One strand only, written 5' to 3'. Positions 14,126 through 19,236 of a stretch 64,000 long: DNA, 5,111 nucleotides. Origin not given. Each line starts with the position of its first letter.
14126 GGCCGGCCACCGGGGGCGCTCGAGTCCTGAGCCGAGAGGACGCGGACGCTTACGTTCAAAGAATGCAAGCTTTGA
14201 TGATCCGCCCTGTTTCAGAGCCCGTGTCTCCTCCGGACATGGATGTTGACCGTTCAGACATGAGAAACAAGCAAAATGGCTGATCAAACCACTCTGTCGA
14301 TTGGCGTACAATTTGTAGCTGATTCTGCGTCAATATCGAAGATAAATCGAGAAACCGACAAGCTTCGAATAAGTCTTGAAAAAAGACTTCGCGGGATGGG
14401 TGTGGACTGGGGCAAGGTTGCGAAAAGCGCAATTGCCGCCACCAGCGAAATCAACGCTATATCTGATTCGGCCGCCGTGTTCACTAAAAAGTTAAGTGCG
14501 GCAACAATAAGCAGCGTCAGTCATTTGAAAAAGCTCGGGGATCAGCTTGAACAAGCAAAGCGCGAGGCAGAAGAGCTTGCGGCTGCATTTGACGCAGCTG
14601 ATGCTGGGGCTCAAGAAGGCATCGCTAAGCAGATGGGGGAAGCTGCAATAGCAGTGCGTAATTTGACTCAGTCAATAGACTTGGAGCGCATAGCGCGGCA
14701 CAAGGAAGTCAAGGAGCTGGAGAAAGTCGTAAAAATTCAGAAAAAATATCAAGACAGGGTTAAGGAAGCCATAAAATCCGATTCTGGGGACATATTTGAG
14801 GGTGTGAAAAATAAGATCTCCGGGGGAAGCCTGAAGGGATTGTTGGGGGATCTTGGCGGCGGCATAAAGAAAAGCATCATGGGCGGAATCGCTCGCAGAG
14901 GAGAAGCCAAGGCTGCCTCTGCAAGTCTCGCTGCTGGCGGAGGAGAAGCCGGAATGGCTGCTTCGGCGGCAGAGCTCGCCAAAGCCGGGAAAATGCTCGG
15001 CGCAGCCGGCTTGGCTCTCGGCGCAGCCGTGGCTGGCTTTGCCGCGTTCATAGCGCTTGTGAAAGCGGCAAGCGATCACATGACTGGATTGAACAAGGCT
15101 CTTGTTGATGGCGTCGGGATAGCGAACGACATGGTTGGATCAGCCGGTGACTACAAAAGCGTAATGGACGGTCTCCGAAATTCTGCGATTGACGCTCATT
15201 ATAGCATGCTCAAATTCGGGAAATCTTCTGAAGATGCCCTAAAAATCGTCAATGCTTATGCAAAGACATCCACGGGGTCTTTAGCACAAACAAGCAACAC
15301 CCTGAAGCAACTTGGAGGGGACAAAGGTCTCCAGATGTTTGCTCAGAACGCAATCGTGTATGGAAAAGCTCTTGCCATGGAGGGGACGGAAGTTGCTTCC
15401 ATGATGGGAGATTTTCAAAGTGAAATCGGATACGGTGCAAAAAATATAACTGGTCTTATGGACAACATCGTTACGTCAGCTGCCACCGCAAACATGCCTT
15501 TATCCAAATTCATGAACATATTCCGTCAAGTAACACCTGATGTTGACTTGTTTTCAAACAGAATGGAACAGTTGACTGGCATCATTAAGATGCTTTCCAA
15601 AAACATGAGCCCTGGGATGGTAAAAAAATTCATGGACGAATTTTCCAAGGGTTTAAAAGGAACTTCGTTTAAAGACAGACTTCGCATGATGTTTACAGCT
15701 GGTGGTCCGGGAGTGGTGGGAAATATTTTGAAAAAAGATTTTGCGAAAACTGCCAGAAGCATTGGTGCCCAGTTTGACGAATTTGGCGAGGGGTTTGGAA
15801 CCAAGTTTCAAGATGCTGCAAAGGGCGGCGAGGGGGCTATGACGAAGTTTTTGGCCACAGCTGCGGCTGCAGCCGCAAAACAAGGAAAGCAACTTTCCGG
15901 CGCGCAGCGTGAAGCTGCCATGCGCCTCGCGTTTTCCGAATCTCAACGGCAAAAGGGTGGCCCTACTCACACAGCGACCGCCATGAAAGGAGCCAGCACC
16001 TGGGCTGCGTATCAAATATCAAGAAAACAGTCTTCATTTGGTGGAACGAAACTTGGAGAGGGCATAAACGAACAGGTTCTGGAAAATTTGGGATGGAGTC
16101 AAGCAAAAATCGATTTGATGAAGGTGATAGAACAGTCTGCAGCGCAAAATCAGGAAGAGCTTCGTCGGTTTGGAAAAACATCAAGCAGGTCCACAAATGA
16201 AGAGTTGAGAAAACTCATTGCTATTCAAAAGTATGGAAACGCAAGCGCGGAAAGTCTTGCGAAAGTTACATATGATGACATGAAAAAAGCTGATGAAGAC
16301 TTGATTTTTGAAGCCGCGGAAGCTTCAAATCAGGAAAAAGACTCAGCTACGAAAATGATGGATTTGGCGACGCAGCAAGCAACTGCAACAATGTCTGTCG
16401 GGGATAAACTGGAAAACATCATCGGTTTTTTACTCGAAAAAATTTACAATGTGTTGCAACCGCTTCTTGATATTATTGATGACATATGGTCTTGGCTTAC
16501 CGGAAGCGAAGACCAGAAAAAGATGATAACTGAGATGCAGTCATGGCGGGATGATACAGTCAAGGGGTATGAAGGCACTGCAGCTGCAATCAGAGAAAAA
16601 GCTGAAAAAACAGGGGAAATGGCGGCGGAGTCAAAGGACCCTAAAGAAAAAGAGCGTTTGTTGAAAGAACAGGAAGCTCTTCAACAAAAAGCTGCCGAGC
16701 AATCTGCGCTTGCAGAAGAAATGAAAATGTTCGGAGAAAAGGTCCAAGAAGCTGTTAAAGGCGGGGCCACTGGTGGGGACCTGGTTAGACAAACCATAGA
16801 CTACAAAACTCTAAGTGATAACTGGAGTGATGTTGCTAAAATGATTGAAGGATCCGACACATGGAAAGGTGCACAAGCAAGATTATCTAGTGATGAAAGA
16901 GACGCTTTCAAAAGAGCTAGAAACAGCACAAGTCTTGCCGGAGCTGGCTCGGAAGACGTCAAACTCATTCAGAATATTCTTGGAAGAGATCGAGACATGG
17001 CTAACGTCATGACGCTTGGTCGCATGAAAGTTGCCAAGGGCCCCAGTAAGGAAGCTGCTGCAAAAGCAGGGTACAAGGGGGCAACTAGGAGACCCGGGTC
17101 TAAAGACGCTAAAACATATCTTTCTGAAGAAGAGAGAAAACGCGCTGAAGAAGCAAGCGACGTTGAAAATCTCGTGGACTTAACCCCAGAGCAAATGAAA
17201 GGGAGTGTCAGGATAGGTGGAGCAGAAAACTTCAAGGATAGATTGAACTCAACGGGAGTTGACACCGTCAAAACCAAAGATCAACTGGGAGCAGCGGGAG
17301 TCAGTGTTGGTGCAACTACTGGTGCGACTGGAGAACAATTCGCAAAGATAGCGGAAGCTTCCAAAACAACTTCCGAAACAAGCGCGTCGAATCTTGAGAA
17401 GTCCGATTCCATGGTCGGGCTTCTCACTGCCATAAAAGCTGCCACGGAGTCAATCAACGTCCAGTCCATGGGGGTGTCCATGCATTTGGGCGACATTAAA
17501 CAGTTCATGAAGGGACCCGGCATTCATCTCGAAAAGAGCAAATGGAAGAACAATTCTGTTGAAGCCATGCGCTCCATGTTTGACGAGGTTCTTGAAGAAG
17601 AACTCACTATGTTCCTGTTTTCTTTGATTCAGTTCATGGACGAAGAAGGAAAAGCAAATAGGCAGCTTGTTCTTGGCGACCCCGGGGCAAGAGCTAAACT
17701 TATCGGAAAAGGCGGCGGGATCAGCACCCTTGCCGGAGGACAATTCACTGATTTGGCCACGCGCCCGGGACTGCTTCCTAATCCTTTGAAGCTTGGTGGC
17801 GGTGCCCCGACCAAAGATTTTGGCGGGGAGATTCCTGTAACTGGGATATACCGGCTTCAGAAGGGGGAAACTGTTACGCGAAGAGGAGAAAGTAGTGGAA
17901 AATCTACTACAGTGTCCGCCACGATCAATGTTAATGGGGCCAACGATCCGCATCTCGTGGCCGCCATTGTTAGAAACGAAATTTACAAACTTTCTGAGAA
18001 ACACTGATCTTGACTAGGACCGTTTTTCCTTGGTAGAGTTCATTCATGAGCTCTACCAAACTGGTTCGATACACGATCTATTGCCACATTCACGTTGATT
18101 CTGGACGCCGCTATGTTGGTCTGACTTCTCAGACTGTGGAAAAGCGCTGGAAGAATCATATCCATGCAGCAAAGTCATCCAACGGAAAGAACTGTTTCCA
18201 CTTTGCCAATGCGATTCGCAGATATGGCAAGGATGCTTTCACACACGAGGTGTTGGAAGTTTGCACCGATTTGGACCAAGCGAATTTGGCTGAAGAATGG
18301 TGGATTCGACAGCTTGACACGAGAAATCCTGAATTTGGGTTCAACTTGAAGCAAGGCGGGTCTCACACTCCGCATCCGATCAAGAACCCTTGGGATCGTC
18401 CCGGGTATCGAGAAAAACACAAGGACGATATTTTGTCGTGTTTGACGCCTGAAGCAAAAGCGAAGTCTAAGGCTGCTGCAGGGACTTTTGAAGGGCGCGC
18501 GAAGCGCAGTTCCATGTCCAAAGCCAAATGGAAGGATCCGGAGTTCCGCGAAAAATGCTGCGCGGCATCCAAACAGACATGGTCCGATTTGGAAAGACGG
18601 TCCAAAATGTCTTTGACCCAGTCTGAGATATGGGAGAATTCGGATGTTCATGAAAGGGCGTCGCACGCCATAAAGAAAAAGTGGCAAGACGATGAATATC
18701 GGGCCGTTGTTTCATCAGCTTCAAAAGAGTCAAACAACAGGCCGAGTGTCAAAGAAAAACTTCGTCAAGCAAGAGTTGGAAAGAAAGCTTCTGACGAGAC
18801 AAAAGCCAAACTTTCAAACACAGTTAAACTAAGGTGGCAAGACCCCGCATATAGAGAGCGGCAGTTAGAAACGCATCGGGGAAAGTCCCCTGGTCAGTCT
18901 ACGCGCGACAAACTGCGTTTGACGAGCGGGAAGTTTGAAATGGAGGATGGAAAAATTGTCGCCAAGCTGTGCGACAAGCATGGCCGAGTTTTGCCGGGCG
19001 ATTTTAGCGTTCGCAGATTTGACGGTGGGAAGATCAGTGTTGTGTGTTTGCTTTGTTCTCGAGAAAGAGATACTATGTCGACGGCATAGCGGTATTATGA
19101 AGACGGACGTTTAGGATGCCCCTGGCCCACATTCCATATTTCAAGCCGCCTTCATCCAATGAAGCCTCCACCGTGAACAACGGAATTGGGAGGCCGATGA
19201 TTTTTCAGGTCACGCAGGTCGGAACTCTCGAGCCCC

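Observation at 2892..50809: Candidate new virion metal-binding domain: a helix-His / His-x3-Asp repeat that always comes in triplets, shared by the sheath and two baseplate proteins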

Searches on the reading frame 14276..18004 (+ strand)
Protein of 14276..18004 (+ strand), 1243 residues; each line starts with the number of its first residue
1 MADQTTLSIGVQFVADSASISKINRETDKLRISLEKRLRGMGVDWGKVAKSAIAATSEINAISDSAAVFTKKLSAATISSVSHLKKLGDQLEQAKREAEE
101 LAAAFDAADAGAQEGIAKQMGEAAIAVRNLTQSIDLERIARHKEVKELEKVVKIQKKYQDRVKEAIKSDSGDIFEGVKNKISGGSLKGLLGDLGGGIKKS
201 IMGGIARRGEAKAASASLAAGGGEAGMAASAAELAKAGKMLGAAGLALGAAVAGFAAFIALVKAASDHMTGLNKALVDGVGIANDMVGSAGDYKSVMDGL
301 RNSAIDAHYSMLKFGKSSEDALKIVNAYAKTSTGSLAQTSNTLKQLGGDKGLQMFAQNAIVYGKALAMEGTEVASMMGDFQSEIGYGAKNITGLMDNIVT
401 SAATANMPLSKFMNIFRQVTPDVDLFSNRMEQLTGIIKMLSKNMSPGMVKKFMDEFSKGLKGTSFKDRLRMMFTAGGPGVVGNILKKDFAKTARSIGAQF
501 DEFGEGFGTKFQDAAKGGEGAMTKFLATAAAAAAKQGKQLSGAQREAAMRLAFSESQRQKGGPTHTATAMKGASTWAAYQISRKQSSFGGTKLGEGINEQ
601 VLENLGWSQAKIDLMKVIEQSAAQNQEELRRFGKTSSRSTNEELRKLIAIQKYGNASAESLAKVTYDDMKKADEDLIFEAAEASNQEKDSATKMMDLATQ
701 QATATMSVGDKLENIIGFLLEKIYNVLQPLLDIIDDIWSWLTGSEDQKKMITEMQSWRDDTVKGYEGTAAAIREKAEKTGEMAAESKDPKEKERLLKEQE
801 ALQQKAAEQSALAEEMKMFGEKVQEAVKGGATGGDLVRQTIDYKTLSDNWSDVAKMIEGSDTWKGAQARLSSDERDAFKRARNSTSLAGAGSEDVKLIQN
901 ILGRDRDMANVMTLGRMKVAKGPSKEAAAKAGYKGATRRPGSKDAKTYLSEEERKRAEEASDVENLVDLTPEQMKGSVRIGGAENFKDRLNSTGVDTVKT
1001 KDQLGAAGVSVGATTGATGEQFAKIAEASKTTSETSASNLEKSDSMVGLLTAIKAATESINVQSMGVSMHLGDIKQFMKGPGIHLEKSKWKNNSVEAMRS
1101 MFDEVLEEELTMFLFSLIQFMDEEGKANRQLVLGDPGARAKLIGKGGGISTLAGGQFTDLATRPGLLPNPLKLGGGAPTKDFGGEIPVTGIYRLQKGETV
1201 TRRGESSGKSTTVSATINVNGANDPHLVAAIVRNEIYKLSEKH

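Call 11: search_protein_families(library=pfam, proteins=[window:14276-18004:+], max_evalue=0.01)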
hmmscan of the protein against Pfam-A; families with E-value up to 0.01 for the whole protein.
window:14276-18004:+ (1243 aa): 1 family
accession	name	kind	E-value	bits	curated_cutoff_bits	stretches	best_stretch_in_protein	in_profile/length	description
PF19908.4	DUF6381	-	0.00053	20.1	26.6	1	766-814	8-56/62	Family of unknown function (DUF6381)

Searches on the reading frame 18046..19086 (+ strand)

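Call 11: search_protein_families(library=pfam, proteins=[window:18046-19086:+], max_evalue=0.01)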
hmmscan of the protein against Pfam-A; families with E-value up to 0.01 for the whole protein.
window:18046-19086:+ (347 aa): 1 family
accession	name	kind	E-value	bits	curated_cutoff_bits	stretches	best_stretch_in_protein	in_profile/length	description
PF01541.30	GIY-YIG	-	1e-08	35.8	22.6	1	9-92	2-74/78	GIY-YIG catalytic domain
